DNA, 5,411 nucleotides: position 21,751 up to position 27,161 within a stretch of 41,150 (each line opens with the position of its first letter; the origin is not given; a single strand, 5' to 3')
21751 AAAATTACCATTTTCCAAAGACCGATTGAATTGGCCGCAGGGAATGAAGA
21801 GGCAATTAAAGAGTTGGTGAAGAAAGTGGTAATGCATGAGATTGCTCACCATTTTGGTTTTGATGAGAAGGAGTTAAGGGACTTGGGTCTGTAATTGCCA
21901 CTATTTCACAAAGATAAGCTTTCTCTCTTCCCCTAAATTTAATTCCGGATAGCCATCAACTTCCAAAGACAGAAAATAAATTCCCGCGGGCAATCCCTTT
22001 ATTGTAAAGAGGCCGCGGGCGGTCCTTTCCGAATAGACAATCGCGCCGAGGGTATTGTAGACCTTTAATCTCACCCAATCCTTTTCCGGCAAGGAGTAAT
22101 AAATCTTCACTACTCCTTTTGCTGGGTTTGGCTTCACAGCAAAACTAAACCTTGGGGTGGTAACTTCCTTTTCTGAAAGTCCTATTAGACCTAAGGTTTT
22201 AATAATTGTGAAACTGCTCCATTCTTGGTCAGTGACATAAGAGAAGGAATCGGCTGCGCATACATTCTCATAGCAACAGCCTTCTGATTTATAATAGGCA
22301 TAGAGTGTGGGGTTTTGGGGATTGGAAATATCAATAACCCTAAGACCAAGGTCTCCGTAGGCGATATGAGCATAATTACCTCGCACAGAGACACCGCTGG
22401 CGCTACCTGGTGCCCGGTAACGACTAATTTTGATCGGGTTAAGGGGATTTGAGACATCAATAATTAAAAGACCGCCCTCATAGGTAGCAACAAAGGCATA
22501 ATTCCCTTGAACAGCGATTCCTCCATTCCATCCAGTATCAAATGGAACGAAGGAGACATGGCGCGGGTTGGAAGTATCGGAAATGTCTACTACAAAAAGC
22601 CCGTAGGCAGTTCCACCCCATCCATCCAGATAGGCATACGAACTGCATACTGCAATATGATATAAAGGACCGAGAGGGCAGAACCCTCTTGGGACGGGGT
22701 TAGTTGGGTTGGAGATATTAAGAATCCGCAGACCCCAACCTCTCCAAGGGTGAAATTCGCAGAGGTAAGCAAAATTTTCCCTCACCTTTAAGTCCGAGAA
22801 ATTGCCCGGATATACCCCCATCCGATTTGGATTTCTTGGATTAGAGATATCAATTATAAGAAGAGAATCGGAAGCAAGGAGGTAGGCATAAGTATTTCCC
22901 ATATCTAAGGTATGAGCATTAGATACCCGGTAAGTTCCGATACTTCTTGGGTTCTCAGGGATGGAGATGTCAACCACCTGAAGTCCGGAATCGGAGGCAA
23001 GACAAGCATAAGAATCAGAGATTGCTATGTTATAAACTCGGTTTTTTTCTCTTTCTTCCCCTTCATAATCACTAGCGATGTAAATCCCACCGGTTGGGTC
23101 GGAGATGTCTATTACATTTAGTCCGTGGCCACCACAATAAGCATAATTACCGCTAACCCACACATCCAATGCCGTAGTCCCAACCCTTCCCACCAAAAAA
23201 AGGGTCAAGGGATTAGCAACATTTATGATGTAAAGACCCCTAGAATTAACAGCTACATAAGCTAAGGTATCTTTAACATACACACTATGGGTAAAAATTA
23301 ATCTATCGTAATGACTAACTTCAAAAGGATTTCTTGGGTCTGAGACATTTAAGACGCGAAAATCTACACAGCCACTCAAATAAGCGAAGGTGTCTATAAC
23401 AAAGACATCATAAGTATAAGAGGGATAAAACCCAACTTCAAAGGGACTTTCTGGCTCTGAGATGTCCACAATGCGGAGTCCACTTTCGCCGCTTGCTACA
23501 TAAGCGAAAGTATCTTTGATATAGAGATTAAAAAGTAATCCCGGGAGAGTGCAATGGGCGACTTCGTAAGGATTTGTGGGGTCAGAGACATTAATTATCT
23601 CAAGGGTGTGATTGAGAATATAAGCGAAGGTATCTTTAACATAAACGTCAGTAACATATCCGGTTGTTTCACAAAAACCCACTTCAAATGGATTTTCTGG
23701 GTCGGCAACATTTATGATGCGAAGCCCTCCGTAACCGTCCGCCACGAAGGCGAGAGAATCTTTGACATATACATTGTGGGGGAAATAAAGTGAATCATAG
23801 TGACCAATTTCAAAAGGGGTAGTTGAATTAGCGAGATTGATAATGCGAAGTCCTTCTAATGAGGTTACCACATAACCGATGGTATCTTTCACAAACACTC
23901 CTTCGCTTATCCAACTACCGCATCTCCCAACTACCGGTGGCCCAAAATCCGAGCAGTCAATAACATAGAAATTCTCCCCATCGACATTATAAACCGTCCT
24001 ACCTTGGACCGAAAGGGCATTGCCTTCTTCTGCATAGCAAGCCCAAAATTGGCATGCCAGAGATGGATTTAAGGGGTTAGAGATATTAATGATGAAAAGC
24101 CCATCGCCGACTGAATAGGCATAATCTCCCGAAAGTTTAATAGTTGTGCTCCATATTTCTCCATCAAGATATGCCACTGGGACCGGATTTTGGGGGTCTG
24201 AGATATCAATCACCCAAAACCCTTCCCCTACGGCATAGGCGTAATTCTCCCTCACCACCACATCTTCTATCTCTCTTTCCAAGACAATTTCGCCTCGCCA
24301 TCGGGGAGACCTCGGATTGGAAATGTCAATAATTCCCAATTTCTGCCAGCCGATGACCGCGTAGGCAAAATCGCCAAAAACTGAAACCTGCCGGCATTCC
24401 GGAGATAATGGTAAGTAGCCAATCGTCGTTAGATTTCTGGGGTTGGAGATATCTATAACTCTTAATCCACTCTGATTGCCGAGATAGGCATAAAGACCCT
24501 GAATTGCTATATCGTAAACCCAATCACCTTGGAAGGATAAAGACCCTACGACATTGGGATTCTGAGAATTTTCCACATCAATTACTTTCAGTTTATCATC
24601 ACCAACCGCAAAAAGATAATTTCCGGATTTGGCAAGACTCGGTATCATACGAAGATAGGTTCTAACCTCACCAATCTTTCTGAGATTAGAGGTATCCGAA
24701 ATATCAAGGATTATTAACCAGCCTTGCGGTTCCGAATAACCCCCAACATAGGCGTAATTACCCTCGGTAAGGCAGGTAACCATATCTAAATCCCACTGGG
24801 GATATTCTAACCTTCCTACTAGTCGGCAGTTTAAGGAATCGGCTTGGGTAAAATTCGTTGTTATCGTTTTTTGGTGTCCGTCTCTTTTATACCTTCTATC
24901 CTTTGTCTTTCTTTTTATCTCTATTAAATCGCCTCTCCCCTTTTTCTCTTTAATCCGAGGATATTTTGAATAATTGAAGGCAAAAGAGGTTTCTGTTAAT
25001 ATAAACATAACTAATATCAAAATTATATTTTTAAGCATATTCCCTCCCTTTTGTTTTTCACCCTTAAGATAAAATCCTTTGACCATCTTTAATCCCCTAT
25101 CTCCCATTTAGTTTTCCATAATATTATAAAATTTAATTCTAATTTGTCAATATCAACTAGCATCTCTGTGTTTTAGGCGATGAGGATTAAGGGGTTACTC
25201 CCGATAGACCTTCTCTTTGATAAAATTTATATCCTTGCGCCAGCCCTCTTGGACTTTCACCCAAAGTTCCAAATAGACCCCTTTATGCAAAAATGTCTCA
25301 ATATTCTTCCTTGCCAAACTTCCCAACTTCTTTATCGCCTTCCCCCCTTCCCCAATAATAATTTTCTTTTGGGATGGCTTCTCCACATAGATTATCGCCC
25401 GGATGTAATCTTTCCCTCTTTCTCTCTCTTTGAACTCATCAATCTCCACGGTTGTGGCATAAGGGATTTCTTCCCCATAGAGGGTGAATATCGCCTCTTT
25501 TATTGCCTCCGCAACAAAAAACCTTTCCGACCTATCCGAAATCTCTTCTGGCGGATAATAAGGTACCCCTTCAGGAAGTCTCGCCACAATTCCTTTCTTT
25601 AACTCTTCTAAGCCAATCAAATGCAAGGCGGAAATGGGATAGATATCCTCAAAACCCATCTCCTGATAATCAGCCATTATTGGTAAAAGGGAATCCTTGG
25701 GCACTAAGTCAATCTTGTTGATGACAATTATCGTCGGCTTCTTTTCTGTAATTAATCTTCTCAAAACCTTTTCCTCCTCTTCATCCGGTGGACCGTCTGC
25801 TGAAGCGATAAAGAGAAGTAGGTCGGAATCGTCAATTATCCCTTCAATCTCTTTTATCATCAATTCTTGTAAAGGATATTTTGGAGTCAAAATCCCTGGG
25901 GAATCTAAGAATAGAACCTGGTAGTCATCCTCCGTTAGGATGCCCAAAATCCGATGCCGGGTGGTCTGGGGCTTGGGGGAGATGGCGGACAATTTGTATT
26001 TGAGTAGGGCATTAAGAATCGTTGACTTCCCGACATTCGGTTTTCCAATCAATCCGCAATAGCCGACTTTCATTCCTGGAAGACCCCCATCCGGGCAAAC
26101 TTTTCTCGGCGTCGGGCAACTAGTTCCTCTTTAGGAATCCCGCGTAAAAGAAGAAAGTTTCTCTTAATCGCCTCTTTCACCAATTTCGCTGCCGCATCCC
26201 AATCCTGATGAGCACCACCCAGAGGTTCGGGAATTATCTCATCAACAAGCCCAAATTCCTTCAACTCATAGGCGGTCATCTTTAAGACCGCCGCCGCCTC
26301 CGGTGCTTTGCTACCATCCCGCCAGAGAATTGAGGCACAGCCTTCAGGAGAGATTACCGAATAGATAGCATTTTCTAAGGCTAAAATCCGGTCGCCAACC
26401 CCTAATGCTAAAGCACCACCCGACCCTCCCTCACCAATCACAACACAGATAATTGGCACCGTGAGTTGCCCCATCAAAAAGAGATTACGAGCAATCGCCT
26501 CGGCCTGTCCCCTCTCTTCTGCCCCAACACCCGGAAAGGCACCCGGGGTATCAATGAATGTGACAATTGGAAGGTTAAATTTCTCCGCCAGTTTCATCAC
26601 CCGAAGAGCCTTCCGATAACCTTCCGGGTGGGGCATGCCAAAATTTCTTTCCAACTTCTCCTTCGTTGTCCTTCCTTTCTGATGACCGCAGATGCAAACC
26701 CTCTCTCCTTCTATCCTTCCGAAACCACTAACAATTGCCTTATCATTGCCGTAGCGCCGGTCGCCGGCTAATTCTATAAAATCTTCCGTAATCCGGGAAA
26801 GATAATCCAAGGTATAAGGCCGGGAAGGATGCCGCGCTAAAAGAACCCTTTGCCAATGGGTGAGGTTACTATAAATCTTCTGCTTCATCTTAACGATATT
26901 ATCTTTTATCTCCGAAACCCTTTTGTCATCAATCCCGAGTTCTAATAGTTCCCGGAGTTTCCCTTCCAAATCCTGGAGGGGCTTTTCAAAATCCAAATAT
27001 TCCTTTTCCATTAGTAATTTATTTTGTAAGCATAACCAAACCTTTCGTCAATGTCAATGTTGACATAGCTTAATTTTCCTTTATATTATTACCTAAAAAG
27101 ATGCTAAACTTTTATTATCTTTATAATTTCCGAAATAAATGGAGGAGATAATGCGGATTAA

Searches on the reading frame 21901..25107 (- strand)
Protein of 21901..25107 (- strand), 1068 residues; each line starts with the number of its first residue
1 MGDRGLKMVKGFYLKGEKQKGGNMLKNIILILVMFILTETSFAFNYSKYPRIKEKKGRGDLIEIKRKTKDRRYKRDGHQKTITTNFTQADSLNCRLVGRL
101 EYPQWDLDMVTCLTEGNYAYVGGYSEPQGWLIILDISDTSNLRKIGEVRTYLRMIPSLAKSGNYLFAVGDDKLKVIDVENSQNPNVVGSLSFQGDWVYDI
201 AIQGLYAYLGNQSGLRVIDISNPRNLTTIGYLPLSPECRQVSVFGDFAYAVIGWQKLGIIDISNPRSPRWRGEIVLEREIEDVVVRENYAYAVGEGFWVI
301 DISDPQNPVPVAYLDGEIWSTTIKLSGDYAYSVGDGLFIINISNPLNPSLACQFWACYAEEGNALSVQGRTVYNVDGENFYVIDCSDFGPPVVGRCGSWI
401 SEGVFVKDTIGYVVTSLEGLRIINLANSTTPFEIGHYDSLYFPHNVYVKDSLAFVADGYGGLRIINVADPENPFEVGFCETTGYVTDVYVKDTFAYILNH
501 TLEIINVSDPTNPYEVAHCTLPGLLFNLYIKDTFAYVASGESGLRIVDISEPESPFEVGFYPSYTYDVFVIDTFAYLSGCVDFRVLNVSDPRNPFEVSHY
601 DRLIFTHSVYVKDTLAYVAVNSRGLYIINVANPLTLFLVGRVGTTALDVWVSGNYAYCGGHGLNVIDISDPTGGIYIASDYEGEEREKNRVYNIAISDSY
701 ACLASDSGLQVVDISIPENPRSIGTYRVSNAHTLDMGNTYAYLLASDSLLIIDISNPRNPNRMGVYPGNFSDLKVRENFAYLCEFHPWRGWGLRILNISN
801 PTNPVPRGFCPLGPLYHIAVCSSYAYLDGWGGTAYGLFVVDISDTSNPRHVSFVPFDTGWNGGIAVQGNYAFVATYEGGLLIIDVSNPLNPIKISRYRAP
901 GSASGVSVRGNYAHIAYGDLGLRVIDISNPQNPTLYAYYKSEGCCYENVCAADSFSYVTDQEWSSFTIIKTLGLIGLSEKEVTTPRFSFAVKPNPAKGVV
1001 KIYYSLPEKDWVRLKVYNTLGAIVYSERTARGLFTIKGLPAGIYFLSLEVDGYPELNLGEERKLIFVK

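Call 49: search_protein_families(library=pfam, proteins=[window:21901-25107:-], max_evalue=0.00001)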
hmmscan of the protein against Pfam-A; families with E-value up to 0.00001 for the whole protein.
window:21901-25107:- (1068 aa): 3 families
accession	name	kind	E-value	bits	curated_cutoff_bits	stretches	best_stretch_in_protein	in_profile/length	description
PF08309.17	LVIVD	-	3.4e-113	369.2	20.2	6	900-939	1-40/42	LVIVD repeat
PF18962.6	Por_Secre_tail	-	9e-08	32.8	27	1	993-1050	3-64/75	Secretion system C-terminal sorting domain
PF09826.15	Beta_propel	-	1.5e-07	31.1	22.4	0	161-293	20-128/495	Beta propeller domain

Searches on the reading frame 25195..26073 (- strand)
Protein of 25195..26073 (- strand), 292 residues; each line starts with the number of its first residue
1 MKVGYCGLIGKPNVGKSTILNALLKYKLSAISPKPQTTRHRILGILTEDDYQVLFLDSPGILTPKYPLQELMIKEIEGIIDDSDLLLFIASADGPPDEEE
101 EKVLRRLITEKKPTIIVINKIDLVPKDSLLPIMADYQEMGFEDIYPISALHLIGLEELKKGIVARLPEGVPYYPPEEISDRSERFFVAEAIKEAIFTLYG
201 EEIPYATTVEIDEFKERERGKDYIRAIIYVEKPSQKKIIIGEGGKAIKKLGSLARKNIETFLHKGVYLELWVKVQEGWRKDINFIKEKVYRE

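Call 49: search_protein_families(library=pfam, proteins=[window:25195-26073:-], max_evalue=0.00001)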
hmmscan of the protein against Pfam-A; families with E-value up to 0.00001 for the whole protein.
window:25195-26073:- (292 aa): 6 families
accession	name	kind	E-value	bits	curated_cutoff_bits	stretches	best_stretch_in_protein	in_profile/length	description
PF01926.29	MMR_HSR1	-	3.3e-23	82.4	21.9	1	6-120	2-113/113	50S ribosome-binding GTPase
PF07650.23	KH_2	-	4.3e-20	71.8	22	1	202-279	1-78/78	KH domain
PF03193.22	RsgA_GTPase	-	1.1e-08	35.5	30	0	84-161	24-103/174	RsgA GTPase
PF00350.29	Dynamin_N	-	1.5e-08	35.3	27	0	43-120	93-167/168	Dynamin family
PF00009.33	GTP_EFTU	-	1.5e-08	34.9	26.5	0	73-167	83-187/188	Elongation factor Tu GTP binding domain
PF02421.24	FeoB_N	-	1.7e-08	34.6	27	1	7-160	4-154/156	Ferrous iron transport protein B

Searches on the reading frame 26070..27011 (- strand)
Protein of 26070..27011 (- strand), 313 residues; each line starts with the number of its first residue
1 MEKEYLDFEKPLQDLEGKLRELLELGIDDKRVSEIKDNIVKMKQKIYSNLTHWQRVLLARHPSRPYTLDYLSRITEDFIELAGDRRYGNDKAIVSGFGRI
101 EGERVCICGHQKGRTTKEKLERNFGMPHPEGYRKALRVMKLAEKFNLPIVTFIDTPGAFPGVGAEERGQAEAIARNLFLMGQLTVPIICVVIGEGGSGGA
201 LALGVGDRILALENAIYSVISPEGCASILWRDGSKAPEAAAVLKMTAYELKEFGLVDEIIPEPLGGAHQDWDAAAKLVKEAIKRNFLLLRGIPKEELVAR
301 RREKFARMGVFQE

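Call 49: search_protein_families(library=pfam, proteins=[window:26070-27011:-], max_evalue=0.00001)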
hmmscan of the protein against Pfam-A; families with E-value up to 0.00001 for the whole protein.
window:26070-27011:- (313 aa): 2 families
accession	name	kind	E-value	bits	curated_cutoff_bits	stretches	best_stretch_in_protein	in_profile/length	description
PF03255.19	ACCA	-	1.1e-139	465.4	23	1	5-309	1-310/310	Acetyl co-enzyme A carboxylase carboxyltransferase-like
PF01039.27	Carboxyl_trans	-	1e-19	71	22.3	1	91-240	282-427/493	Carboxyl transferase domain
